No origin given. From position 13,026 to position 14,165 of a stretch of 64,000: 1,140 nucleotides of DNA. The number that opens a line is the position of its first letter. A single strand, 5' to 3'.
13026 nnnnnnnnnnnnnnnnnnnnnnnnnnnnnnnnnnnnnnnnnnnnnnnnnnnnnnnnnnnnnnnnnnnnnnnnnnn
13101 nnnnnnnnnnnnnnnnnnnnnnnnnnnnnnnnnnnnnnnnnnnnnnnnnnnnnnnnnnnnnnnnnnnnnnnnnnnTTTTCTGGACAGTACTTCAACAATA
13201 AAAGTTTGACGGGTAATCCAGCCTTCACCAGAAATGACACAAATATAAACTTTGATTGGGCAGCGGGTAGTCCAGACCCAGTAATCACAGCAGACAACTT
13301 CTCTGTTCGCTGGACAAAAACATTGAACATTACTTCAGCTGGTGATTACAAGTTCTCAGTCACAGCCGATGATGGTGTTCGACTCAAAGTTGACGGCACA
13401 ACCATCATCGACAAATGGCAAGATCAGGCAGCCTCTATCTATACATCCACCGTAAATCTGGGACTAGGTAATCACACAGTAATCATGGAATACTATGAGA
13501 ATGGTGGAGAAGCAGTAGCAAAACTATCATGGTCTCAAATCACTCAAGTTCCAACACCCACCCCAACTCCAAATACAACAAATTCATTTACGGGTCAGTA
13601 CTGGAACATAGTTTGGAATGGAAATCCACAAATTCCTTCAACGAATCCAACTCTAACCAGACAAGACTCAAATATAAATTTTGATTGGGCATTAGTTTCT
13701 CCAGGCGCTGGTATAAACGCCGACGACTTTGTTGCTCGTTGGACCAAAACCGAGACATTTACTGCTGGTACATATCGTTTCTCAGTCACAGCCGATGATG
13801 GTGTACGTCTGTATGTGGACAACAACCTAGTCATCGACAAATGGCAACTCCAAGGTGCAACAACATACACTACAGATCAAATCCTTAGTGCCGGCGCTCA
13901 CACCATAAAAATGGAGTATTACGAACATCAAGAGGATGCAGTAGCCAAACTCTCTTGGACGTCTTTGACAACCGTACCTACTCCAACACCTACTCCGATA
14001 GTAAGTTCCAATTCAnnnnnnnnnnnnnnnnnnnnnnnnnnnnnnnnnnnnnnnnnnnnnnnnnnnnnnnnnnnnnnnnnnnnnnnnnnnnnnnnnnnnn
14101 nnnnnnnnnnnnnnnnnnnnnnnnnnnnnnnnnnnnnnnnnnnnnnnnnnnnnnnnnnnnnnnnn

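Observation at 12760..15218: Six tandem PA14 domains with two 100%-identical ~150-bp nucleotide cores repeated at an exact 840-bp offset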

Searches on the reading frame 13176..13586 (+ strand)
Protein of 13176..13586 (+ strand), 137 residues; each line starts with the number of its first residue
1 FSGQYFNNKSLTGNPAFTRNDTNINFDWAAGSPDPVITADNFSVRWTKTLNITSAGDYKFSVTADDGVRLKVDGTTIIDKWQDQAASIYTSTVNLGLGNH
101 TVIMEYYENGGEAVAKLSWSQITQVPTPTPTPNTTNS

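Call 27: search_solved_structures(query=window:13176-13586:+, max_evalue=0.01, show_alignments=2)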
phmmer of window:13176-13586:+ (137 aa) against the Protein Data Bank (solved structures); distinct sequences matched with E-value up to 0.01: 16.
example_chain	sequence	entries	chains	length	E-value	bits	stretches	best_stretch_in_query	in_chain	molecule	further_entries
6qe7_A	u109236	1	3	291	1.1e-41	145.7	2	2-127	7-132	Anti-sigma-I factor RsgI3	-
6qdi_A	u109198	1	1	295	2.3e-37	131.7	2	2-131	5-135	PA14 domain-containing protein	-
6m8m_A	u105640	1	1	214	1.6e-07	35.1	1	27-117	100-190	Putative large adhesion protein (Lap) involved in biofilm formation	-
36gk_A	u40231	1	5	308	9.8e-05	26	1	53-118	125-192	RTX protein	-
7kmp_A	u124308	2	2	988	0.0014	22.3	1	10-84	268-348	Alpha-xylosidase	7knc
6x7j_A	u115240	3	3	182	0.0066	20.1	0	53-115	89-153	Antifreeze protein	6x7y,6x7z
6x8y_A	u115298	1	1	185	0.0071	20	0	53-115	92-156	Antifreeze protein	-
6x9m_A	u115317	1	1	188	0.0073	20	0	53-115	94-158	Antifreeze protein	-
5j6y_A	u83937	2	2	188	0.0074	19.9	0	53-115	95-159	Antifreeze protein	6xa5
6x8a_A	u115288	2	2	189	0.0074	19.9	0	53-115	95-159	Antifreeze protein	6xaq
6xac_A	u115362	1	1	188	0.0074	19.9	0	53-115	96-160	Antifreeze protein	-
6x8d_A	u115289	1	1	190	0.0074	19.9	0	53-115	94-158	Antifreeze protein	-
6x7x_A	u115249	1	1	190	0.0075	19.9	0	53-115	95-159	Antifreeze protein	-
6x9p_A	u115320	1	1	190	0.0075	19.9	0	53-115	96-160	Antifreeze protein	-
6x95_A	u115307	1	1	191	0.0075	19.9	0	53-115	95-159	Antifreeze protein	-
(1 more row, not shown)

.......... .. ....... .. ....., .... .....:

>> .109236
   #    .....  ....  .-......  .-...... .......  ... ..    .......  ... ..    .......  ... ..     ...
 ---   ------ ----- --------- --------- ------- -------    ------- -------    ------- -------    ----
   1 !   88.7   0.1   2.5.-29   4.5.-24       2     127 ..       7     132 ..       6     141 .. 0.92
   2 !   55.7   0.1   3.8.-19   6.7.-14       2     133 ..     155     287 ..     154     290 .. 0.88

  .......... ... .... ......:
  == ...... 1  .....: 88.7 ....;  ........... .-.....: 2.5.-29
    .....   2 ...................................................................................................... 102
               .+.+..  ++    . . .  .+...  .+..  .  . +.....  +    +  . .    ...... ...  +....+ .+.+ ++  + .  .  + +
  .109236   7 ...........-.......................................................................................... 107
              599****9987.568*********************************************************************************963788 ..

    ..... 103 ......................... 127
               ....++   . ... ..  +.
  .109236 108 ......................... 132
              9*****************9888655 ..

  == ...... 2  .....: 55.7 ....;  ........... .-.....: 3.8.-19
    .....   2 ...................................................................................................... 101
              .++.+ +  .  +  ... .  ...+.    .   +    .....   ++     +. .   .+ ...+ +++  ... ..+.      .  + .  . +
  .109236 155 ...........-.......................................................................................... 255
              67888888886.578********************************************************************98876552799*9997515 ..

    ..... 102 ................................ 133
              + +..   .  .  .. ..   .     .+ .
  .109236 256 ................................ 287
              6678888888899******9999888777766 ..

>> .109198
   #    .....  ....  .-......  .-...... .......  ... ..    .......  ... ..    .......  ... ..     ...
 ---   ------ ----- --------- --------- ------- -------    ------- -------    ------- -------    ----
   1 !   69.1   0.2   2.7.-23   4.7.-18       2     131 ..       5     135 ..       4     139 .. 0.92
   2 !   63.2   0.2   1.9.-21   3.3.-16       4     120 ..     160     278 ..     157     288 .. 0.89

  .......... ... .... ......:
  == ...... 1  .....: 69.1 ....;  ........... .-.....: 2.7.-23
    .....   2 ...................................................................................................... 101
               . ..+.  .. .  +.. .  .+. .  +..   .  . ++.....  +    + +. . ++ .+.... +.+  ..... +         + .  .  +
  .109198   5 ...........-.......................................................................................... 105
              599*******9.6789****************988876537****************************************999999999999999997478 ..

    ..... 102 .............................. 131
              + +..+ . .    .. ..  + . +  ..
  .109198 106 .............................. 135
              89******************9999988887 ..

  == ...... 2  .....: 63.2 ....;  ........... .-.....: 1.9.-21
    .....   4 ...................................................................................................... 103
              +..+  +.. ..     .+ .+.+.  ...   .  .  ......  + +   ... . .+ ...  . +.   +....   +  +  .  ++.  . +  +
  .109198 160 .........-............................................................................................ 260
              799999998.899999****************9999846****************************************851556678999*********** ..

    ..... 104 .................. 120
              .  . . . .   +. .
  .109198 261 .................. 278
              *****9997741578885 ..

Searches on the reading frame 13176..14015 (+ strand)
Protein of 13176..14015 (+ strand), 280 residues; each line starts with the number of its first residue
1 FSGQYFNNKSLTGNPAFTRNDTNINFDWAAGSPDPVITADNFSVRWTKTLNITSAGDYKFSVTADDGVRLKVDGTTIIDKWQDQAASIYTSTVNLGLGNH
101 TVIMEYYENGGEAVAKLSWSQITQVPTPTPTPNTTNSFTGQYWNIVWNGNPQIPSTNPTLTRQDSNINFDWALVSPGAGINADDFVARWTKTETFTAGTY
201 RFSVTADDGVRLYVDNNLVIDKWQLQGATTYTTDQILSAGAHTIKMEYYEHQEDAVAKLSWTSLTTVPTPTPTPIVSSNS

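Call 61: predict_structure(alignment_id=A1)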
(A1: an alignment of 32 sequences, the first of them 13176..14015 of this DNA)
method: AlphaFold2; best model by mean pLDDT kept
length: 280 residues; sequences in the alignment: 32
mean_pLDDT: 92.2   pTM: 0.52
mean pLDDT of the five models: 92.2, 91.4, 91.3, 90.1, 89.8
residues with pLDDT >= 90: 238; 70-90: 21; 50-70: 12; < 50: 9
segments of 3 or more residues with pLDDT < 50: 125-133
pLDDT, mean of each block of 10 residues (from residue 1): 98 98 97 97 98 91 98 98 97 93 98 97 58 71 96 97 95 93 97 93 97 98 97 95 98 95 73 70
secondary structure, 60 per line:
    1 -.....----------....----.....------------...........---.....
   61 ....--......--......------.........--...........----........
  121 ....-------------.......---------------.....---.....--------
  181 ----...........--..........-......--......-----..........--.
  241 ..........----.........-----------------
elements in order: E2-6 E17-20 E25-29 E42-52 E56-64 E67-72 E75-80 E87-95 E98-108 E113-124 E138-144 E160-164 E168-172 E185-195 E198-207 E209-214 E217-222 E228-237 E240-250 E255-263

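Call 63: fold_search(model_id=the predicted structure, library=pdb)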
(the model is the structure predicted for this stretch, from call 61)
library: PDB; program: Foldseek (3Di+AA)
matches with E <= 10: 1629; with E <= 0.001: 149
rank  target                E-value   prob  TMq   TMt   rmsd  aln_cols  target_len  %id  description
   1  6qe7_C                1.7e-22  1.00  0.42  0.41  19.8       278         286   34  anti-sigma factor domain-containing protein (released 2019-06-12)
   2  6qe7_A                8.9e-22  1.00  0.42  0.40  19.8       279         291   34  anti-sigma factor domain-containing protein (released 2019-06-12)
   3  6qe7_B                6.5e-21  1.00  0.42  0.41  19.6       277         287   34  anti-sigma factor domain-containing protein (released 2019-06-12)
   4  6qdi                  1.0e-20  1.00  0.41  0.39  20.8       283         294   31  anti-sigma factor domain-containing protein from Clostridium clariflavum (released 2019-06-12)
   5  5x7o_A                4.7e-06  1.00  0.30  0.09  16.2       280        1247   13  Crystal structure of Paenibacillus sp. 598K alpha-1,6-glucosyltransferase (released 2017-07-26)
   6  7kmp                  7.9e-06  1.00  0.37  0.13  14.6       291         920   16  Crystal structure of the GH31 alpha-xylosidase (Xac1773) from Xanthomonas citri (released 2021-05-26)
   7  7knc                  9.2e-06  1.00  0.37  0.13  14.5       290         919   16  Crystal structure of the GH31 alpha-xylosidase (Xac1773) from Xanthomonas citri (released 2021-05-26)
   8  3w5g_A                1.2e-05  1.00  0.24  0.11  22.5       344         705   10  Crystal structure of tomato beta-galactosidase 4 in complex with galactose (released 2014-01-29)
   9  6m8m                  1.4e-05  1.00  0.40  0.62   2.9       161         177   22  PA14 sugar-binding domain from RTX adhesin (released 2019-09-04)
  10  6t1d_A                1.5e-05  1.00  0.21  0.18  15.8       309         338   12  Pleurotus Ostreatus Lectin (POL), compelx with melibiose (released 2020-02-19)
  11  3ac0_B                1.8e-05  1.00  0.33  0.12  18.1       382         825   10  Crystal structure of Beta-glucosidase from Kluyveromyces marxianus in complex with glucose (released 2010-08-11)
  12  6xac                  2.2e-05  1.00  0.35  0.52   5.7       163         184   19  Galactose-bound structure of Marinomonas primoryensis PA14 carbohydrate-binding domain (released 2021-06-02)
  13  3tey                  2.3e-05  1.00  0.32  0.14  21.1       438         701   10  Crystal Structure of Anthrax Protective Antigen (Membrane Insertion Loop Deleted) Mutant S337C N664C to 2.06-A resolutio (released 2011-10-26)
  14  6x7z                  2.4e-05  1.00  0.39  0.59   4.0       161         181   19  Inositol-bound structure of Marinomonas primoryensis PA14 carbohydrate-binding domain (released 2021-06-02)
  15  6xa5_A                2.4e-05  1.00  0.39  0.57   4.0       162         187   20  Trehalose-bound structure of Marinomonas primoryensis PA14 carbohydrate-binding domain (released 2021-06-02)
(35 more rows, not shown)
